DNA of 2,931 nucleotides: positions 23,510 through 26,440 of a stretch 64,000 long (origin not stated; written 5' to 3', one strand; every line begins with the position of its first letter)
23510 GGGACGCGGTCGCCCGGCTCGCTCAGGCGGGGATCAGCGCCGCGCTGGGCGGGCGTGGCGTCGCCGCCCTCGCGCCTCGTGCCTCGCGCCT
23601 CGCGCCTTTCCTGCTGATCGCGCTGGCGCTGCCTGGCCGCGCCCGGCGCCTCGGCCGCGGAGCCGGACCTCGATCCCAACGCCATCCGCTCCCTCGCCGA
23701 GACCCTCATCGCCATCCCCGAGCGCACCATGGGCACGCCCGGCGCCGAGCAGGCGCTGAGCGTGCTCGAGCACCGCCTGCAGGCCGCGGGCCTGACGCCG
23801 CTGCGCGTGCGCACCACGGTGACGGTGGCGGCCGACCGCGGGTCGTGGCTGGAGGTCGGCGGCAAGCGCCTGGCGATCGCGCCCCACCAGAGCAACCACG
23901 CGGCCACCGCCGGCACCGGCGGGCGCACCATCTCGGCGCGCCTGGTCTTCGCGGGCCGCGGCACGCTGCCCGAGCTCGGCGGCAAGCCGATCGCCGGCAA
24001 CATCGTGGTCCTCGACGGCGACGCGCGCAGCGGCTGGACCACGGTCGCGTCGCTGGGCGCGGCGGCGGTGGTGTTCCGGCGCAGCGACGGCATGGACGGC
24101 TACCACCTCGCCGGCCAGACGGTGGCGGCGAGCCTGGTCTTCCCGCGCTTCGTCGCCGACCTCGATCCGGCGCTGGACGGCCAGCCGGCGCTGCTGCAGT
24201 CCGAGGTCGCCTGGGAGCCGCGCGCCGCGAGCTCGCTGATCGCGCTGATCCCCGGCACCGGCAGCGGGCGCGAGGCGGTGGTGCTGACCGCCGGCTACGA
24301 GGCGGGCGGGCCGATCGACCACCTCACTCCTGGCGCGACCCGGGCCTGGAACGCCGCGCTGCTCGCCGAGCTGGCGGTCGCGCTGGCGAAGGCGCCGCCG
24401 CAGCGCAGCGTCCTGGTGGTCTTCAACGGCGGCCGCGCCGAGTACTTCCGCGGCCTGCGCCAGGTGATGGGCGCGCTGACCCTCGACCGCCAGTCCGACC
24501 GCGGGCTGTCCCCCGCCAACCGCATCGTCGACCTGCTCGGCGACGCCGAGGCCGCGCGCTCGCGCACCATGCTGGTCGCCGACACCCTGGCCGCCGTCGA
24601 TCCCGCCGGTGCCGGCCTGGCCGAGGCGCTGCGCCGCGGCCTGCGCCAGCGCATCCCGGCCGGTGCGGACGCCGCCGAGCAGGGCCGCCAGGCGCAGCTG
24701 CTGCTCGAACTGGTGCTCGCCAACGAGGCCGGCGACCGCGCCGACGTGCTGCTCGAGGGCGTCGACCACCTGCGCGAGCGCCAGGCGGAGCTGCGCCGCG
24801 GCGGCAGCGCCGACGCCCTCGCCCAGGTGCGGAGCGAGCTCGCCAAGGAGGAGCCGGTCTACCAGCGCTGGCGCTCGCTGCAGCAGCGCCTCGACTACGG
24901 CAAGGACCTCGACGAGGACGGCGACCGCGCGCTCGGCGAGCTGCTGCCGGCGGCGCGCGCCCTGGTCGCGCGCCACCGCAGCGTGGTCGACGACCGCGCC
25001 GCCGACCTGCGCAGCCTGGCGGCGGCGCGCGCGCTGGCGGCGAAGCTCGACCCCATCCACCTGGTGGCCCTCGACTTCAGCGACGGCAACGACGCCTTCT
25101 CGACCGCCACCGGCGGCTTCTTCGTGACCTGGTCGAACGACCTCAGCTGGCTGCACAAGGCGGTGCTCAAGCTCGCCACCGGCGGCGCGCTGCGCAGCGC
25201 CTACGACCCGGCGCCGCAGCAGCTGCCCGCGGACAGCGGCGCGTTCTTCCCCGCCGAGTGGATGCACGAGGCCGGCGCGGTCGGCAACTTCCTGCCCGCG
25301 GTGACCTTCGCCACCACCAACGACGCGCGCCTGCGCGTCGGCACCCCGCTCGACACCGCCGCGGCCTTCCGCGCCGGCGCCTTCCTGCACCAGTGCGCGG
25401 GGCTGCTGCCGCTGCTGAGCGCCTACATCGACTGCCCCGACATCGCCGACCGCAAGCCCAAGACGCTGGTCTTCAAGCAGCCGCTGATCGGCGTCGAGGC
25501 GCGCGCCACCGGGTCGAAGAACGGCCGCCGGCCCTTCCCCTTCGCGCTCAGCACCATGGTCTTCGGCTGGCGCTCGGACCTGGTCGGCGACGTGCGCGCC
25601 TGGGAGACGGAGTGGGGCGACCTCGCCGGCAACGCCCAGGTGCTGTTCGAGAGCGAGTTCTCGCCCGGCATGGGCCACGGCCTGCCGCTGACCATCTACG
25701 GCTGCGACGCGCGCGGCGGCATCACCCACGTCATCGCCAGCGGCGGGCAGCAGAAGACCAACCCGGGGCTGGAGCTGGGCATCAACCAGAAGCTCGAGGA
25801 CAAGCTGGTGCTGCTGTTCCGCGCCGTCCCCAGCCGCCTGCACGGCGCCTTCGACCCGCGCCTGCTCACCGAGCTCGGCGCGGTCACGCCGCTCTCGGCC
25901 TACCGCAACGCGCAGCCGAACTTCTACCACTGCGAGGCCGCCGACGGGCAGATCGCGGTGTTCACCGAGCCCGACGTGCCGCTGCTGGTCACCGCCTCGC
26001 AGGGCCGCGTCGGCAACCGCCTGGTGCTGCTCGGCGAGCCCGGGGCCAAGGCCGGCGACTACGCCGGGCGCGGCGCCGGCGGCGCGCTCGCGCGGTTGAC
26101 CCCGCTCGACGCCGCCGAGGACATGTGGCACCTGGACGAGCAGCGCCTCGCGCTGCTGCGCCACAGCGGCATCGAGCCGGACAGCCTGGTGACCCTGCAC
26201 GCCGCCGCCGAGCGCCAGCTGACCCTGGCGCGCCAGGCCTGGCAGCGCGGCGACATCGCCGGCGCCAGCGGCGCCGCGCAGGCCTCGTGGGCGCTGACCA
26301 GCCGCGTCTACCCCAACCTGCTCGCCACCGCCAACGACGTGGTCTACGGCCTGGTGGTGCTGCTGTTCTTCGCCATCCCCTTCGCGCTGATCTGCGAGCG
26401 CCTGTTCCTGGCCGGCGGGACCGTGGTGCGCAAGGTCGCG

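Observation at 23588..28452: FtsX-type permease fused in cis to a PA/M28-peptidase-like domain that appears to have lost its metal ligands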

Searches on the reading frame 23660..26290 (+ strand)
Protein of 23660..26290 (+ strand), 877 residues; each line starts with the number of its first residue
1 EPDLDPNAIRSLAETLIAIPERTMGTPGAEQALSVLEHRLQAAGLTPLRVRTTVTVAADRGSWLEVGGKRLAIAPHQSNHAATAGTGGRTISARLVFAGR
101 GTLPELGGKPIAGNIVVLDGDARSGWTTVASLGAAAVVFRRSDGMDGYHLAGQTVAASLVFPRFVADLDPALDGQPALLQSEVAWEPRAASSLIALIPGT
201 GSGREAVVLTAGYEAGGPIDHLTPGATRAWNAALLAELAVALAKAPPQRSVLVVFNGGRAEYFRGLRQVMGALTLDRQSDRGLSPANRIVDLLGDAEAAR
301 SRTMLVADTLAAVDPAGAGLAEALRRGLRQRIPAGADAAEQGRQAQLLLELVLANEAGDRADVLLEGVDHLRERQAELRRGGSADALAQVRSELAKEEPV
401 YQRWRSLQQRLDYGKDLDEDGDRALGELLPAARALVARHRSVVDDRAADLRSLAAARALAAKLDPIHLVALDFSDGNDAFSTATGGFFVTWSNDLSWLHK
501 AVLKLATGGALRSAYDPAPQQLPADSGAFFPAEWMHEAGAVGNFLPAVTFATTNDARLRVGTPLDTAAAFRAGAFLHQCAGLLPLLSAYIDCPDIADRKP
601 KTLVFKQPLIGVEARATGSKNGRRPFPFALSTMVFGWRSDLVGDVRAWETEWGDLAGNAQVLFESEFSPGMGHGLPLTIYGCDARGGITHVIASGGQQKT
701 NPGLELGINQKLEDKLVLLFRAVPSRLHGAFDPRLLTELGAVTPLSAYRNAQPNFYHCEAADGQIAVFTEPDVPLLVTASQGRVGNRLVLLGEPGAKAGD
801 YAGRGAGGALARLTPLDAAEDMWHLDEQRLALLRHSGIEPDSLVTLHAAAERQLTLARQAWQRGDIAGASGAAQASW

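Call 38: find_related_loci(query=A2, collection=genome_contigs, flank=10000)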
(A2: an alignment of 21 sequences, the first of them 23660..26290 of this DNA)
Query A2 (877 aa) in genome_contigs; peptide patterns used: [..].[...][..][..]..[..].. (x = any residue, [..] = any of these).
109 stretches matched a pattern; 91 encode a relative of the query (tblastn E <= 1e-3); the best 80 are kept; 80 distinct loci.
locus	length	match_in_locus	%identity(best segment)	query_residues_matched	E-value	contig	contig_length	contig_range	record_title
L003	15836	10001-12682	41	3-877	2e-168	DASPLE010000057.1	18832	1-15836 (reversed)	MAG TPA_asm: Planctomycetota bacterium isolate SMAG_U12054 k141_940711, whole genome shotgun sequence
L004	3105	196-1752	55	346-860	6e-175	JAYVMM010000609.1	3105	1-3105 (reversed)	MAG: Planctomycetota bacterium isolate GL61_DN_concoct_175 GL61_DN_concoct_175_608, whole genome shotgun sequence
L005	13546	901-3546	37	3-877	7e-130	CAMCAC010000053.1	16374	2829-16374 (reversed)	MAG: Candidatus Kuenenia stuttgartiensis isolate LH-05nov19-111 genome assembly, contig: LH-05nov19-C7912, whole genome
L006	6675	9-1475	41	401-877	5e-101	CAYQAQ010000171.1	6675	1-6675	MAG TPA_asm: uncultured candidatus Brocadiaceae bacterium isolate SRP072547_co1_333 genome assembly, contig: NODE_25032_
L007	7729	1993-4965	34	5-877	3e-77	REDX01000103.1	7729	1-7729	MAG: Planctomycetota bacterium isolate GEM2.Bin49 NODE_14633_length_7729_cov_4.2485, whole genome shotgun sequence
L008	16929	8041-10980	34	5-865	3e-74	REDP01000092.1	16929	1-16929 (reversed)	MAG: Planctomycetota bacterium isolate GEM2.Bin36 NODE_4350_length_16929_cov_5.40352, whole genome shotgun sequence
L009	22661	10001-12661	53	3-877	0e+0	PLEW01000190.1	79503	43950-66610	MAG: Planctomycetota bacterium isolate bog_1363 73.20110800_S3S.47_contig_2555, whole genome shotgun sequence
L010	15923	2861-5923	32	5-877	9e-60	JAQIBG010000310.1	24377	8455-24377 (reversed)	MAG: Planctomycetota bacterium isolate GH22 k119_223463, whole genome shotgun sequence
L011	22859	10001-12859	47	1-810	9e-59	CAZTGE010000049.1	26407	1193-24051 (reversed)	MAG TPA_asm: uncultured candidatus Brocadiaceae bacterium isolate SRP252850_co1_137 genome assembly, contig: NODE_3208_l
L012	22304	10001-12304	31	9-850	3e-28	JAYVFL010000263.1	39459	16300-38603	MAG: Abditibacterium sp. isolate GL44_UP_concoct_128_sub GL44_UP_concoct_128_sub_262, whole genome shotgun sequence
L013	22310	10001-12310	30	22-877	5e-28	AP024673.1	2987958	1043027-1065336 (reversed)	MAG: Fimbriimonadales bacterium KatS3mg018 DNA, complete genome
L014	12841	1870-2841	32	2-304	7e-28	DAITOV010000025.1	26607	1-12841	MAG TPA_asm: Abditibacteriia bacterium isolate CTOTU24465 NODE_1107_length_26607_cov_5.065193, whole genome shotgun sequ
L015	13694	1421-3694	32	16-850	2e-27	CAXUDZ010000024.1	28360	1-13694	MAG TPA_asm: uncultured Abditibacterium sp. isolate public_SRR14722176_metawrap_bin.6 genome assembly, contig: public_SR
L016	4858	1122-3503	31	10-877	3e-27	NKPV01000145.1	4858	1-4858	MAG: Armatimonadetes bacterium JP3_11 k99_105147, whole genome shotgun sequence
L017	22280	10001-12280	31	16-850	5e-27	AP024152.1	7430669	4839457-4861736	Abditibacteriota bacterium IAD-21 DNA, complete genome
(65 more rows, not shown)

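Call 52: predict_structure(alignment_id=A2)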
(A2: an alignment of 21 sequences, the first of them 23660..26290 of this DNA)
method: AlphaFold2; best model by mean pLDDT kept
length: 877 residues; sequences in the alignment: 21
mean_pLDDT: 87.5   pTM: 0.88
mean pLDDT of the five models: 87.5, 85.4, 85.1, 85.0, 84.8
residues with pLDDT >= 90: 487; 70-90: 318; 50-70: 56; < 50: 16
segments of 3 or more residues with pLDDT < 50: 520-526, 618-623, 795-797
pLDDT, mean of each block of 10 residues (from residue 1): 88 96 93 98 97 93 94 89 91 97 93 96 93 95 91 90 94 97 94 97 92 91 90 98 96 96 94 80 75 94 95 87 92 86 92 88 83 87 90 94 91 89 92 92 95 94 90 93 80 74 78 73 54 87 89 89 93 95 93 77 81 68 68 83 85 91 77 79 89 86 66 84 89 75 83 89 90 85 69 58 82 86 88 89 93 96 92 90
secondary structure, 60 per line:
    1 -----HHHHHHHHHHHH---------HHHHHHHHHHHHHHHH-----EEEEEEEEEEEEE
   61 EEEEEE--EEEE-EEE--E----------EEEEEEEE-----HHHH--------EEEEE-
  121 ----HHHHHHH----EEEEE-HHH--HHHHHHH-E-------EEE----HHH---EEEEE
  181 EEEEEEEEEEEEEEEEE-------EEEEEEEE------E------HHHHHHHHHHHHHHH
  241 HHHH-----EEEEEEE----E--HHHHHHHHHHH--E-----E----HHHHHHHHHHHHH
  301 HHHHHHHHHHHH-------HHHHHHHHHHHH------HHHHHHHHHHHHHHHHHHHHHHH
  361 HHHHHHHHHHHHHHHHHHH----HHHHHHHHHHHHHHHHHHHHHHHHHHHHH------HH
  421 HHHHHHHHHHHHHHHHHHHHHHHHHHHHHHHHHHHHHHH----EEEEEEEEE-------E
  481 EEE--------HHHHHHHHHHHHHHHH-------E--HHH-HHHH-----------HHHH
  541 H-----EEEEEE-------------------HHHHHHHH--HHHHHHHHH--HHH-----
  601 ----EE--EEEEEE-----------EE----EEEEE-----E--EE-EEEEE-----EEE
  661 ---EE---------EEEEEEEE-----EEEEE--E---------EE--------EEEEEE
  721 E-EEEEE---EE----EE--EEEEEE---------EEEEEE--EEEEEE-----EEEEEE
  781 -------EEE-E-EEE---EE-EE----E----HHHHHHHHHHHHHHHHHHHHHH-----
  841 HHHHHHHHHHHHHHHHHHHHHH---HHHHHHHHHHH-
elements in order (helices of 4 or more, strands of 3 or more residues): H6-17 H27-42 E48-66 E69-72 E74-76 E90-97 H103-106 E115-119 H125-131 E136-140 H147-153 E163-165 E176-197 E205-212 H226-244 E250-256 H264-274 H288-312 H320-331 H338-379 H384-412 H419-459 E464-472 E480-483 H492-507 H522-525 H537-541 E547-552 H572-579 H582-590 E609-614 E632-636 E648-652 E658-660 E675-682 E688-692 E715-721 E723-727 E741-746 E756-761 E764-769 E775-780 E788-790 E794-796 H814-835 H841-862 H866-876

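Call 54: search_protein_representatives(protein=window:23660-26290:+)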
Query: 877 residues. Proteins with E-value up to 0.001 (for the whole library): 1040; up to 1e-10: 611; up to 1e-30: 22. The best 150 are listed.
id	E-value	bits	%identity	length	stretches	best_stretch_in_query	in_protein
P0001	0.0e+00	1877.2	100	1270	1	24-877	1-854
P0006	1.6e-271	919.7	54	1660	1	3-877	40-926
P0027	4.0e-173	594.2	41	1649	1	3-877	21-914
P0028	2.4e-168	578.4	43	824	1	3-796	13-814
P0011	6.5e-165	567.0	41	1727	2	3-797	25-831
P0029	1.6e-147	509.5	43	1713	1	4-877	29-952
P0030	6.8e-130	451.2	41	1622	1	10-877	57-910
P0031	8.8e-128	444.2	40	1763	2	352-877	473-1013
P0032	4.9e-123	428.5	39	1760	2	351-877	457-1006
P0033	2.5e-121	422.9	39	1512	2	336-875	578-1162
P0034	1.6e-106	373.9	37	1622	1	3-877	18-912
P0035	1.4e-100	354.2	38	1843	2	3-299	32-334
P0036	5.4e-86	306.0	38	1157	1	337-877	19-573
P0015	5.9e-81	289.3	37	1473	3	70-275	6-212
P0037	1.8e-58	214.9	34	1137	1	396-877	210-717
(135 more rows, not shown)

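Call 55: fold_search(model_id=the predicted structure, library=pdb)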
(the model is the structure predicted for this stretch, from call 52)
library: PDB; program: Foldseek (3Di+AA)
matches with E <= 10: 756; with E <= 0.001: 96
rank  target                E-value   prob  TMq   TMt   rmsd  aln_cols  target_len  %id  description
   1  2ek8                  8.6e-17  1.00  0.27  0.52  13.6       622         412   12  Aminopeptidase from Aneurinibacillus sp. strain AM-1 (released 2008-03-25)
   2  6hc7_A                3.3e-14  1.00  0.23  0.46   5.4       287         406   15  The crystal structure of BSAP, a zinc aminopeptidase from Bacillus subtilis (medium resolution) (released 2019-08-28)
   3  7zqs_B                4.3e-14  1.00  0.21  0.27  22.8       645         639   13  Cryo-EM Structure of Human Transferrin Receptor 1 bound to DNA Aptamer (released 2022-08-17)
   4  6hc6_C                5.6e-14  1.00  0.31  0.60  10.9       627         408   10  The structure of BSAP, a zinc aminopeptidase from Bacillus subtilis (released 2019-08-28)
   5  6hc6_A                5.9e-14  1.00  0.30  0.57  11.2       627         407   10  The structure of BSAP, a zinc aminopeptidase from Bacillus subtilis (released 2019-08-28)
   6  8acr                  9.0e-14  1.00  0.25  0.44  14.8       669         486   10  Structure of Pseudomonas aeruginosa aminopeptidase, PaAP (released 2023-07-12)
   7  8ac7_A                1.4e-13  1.00  0.26  0.45  13.6       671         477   10  Structure of Pseudomonas aeruginosa aminopeptidase, PaAP (released 2023-07-12)
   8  8ack_A                2.2e-13  1.00  0.18  0.30   9.0       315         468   17  Structure of Pseudomonas aeruginosa aminopeptidase, PaAP (released 2023-07-12)
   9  6okd_B                3.8e-13  1.00  0.20  0.28  25.8       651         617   13  Crystal Structure of human transferrin receptor in complex with a cystine-dense peptide (released 2020-04-15)
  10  6wrw_B                3.8e-13  1.00  0.20  0.26  23.3       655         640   13  Crystal structure of computationally designed protein 2DS25.5 in complex with the human Transferrin receptor ectodomai (released 2021-04-28)
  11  8acg_B                4.9e-13  1.00  0.27  0.48  12.7       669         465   10  Structure of Pseudomonas aeruginosa aminopeptidase, PaAP_T E340A mutant (released 2023-07-12)
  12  9gh7_A                5.2e-13  1.00  0.20  0.27  22.0       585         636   15  Complex of human TfR1 with a potent bicyclic peptide (released 2025-04-30)
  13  3s9l_B                5.4e-13  1.00  0.20  0.26  23.4       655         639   13  Complex between transferrin receptor 1 and transferrin with iron in the N-Lobe, cryocooled 2 (released 2011-08-10)
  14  3s9l_A                5.7e-13  1.00  0.20  0.26  22.4       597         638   14  Complex between transferrin receptor 1 and transferrin with iron in the N-Lobe, cryocooled 2 (released 2011-08-10)
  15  8ac9_A                6.4e-13  1.00  0.25  0.44  16.6       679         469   11  Structure of Pseudomonas aeruginosa aminopeptidase, PaAP_T (released 2023-07-12)
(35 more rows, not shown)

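Call 57: search_protein_families(library=ncbifam, proteins=[window:23660-26290:+], max_evalue=0.01)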
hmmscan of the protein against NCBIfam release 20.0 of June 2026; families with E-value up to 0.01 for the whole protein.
window:23660-26290:+ (877 aa): 0 families

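Call 79: search_protein_families(library=pfam, alignment_id=A2, max_evalue=0.01)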
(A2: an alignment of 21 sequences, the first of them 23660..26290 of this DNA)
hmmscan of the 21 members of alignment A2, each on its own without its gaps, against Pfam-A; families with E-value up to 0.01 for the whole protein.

A. member 1, window:23660-26290:+ (877 aa): 0 families

B. families by the number of members that match (of 21 scanned): 5 families
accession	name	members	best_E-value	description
PF02687.27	FtsX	19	1e-14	FtsX-like permease C-terminal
PF04389.22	Peptidase_M28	3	1.6e-08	Peptidase family M28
PF12704.14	MacB_PCD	2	3.3e-05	MacB-like periplasmic core domain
PF02225.27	PA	1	0.00066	PA domain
PF02633.19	Creatininase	1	0.0042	Creatinine amidohydrolase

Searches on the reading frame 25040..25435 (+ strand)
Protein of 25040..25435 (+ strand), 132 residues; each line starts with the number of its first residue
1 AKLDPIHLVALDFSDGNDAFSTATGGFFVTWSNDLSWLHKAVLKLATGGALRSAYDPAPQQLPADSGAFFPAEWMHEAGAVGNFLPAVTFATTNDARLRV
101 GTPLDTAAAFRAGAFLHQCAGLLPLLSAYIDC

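Call 78: search_solved_structures(query=A4, max_evalue=10, show_alignments=3)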
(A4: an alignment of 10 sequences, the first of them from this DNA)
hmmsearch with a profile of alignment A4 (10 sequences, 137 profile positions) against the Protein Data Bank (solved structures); distinct sequences matched with E-value up to 10: 3.
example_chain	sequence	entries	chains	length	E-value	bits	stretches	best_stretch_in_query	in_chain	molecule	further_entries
3fav_B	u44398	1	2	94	0.33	14.5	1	22-58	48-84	6 kDa early secretory antigenic target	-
1wa8_B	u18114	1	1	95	0.34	14.4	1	22-58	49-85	6 KDA EARLY SECRETORY ANTIGENIC TARGET (ESAT-6)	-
8qae_A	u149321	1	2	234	8.6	9.9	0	16-67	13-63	sc-apCC-6-SLLA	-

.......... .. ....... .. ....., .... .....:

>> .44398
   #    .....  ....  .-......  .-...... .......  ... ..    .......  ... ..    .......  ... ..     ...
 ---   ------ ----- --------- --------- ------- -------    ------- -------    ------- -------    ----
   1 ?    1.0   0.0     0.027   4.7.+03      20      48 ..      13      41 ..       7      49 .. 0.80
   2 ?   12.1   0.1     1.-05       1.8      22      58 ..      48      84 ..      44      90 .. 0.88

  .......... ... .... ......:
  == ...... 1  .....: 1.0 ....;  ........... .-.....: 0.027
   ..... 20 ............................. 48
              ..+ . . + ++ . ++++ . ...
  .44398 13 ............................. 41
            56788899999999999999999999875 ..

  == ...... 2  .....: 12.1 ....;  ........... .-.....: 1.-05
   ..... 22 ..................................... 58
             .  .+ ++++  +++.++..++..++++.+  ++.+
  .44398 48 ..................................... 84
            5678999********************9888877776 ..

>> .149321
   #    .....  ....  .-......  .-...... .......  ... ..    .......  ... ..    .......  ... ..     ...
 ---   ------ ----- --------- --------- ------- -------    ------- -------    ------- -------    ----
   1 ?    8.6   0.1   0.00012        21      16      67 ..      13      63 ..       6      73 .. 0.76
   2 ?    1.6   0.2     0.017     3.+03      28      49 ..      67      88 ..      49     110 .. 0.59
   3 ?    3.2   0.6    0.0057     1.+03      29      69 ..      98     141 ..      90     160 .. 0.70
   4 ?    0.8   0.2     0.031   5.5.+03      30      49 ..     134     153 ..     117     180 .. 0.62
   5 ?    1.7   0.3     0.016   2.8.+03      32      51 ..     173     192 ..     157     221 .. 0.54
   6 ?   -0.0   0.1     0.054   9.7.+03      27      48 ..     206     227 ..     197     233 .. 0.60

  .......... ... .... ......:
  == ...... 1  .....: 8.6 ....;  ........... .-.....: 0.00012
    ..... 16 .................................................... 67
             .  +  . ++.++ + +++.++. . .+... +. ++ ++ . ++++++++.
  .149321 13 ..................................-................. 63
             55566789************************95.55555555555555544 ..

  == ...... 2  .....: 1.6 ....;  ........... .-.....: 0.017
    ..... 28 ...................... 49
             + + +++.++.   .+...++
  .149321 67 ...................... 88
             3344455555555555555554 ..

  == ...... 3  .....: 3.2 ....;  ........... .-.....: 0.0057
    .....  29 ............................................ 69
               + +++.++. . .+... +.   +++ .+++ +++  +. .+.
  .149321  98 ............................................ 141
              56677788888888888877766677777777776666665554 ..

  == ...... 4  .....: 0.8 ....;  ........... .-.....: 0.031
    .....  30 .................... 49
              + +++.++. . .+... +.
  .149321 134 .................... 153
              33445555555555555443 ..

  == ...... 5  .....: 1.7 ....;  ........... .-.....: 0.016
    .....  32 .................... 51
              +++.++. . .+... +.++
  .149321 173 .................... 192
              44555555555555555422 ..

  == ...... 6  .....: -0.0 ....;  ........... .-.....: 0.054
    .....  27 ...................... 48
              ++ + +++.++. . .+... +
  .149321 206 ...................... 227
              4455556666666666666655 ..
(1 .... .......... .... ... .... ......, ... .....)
